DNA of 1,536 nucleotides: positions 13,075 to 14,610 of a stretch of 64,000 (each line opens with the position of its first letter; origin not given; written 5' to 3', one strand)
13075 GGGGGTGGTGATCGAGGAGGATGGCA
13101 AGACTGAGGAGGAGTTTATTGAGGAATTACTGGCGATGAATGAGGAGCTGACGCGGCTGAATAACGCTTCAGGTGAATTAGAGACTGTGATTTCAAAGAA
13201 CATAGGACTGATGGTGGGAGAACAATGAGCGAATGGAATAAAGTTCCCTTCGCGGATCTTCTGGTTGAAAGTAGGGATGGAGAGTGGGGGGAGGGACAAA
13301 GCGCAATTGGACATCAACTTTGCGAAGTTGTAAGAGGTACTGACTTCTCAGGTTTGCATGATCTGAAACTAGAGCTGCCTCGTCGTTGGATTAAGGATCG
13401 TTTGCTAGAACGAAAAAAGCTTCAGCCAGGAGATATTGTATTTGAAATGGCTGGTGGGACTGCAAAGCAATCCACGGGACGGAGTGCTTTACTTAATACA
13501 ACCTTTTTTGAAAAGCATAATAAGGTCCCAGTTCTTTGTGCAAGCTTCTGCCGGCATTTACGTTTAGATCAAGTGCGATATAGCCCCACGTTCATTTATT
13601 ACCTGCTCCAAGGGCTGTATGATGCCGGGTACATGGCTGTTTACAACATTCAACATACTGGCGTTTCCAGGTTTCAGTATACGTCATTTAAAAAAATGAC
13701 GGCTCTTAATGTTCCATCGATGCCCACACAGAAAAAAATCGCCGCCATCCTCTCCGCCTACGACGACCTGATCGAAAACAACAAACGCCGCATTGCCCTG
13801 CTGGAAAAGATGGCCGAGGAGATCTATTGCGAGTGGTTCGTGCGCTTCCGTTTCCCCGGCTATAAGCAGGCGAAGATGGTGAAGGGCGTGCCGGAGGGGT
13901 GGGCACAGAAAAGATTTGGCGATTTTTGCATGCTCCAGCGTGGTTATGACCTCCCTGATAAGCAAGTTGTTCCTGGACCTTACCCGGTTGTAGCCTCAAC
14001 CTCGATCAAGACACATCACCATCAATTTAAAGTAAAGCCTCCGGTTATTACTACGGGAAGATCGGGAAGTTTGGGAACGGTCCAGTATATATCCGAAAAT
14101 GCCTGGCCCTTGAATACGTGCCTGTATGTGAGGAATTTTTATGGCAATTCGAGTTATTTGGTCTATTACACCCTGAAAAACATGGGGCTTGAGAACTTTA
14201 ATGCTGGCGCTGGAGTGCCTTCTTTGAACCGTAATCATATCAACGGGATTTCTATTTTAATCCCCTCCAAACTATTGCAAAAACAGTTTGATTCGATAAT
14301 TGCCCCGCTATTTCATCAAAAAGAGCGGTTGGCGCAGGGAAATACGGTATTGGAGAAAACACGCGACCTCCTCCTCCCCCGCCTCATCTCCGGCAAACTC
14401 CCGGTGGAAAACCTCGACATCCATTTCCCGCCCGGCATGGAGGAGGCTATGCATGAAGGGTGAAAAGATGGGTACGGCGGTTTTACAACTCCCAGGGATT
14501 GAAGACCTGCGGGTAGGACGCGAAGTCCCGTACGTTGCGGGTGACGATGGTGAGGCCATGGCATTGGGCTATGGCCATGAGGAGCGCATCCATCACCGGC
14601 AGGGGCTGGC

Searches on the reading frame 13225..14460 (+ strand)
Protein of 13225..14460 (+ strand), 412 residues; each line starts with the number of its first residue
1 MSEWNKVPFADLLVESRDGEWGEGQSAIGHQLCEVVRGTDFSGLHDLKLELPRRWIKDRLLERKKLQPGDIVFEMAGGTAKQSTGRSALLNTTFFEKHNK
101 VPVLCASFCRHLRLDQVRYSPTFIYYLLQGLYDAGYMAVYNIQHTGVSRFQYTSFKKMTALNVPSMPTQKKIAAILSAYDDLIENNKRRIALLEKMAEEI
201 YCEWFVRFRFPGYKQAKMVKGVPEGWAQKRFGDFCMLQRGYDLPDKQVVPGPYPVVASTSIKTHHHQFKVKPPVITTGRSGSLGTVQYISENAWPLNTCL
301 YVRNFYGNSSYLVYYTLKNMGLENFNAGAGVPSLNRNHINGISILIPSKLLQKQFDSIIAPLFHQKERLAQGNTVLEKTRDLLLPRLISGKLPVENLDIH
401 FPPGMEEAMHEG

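Call 59: search_protein_families(library=pfam, proteins=[window:13225-14460:+], max_evalue=0.00001)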
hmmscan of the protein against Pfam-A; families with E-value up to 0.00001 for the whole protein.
window:13225-14460:+ (412 aa): 1 family
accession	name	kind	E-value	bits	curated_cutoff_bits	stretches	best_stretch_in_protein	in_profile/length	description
PF01420.25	Methylase_S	-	5e-16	59.8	22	2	99-194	76-167/168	Type I restriction modification DNA specificity domain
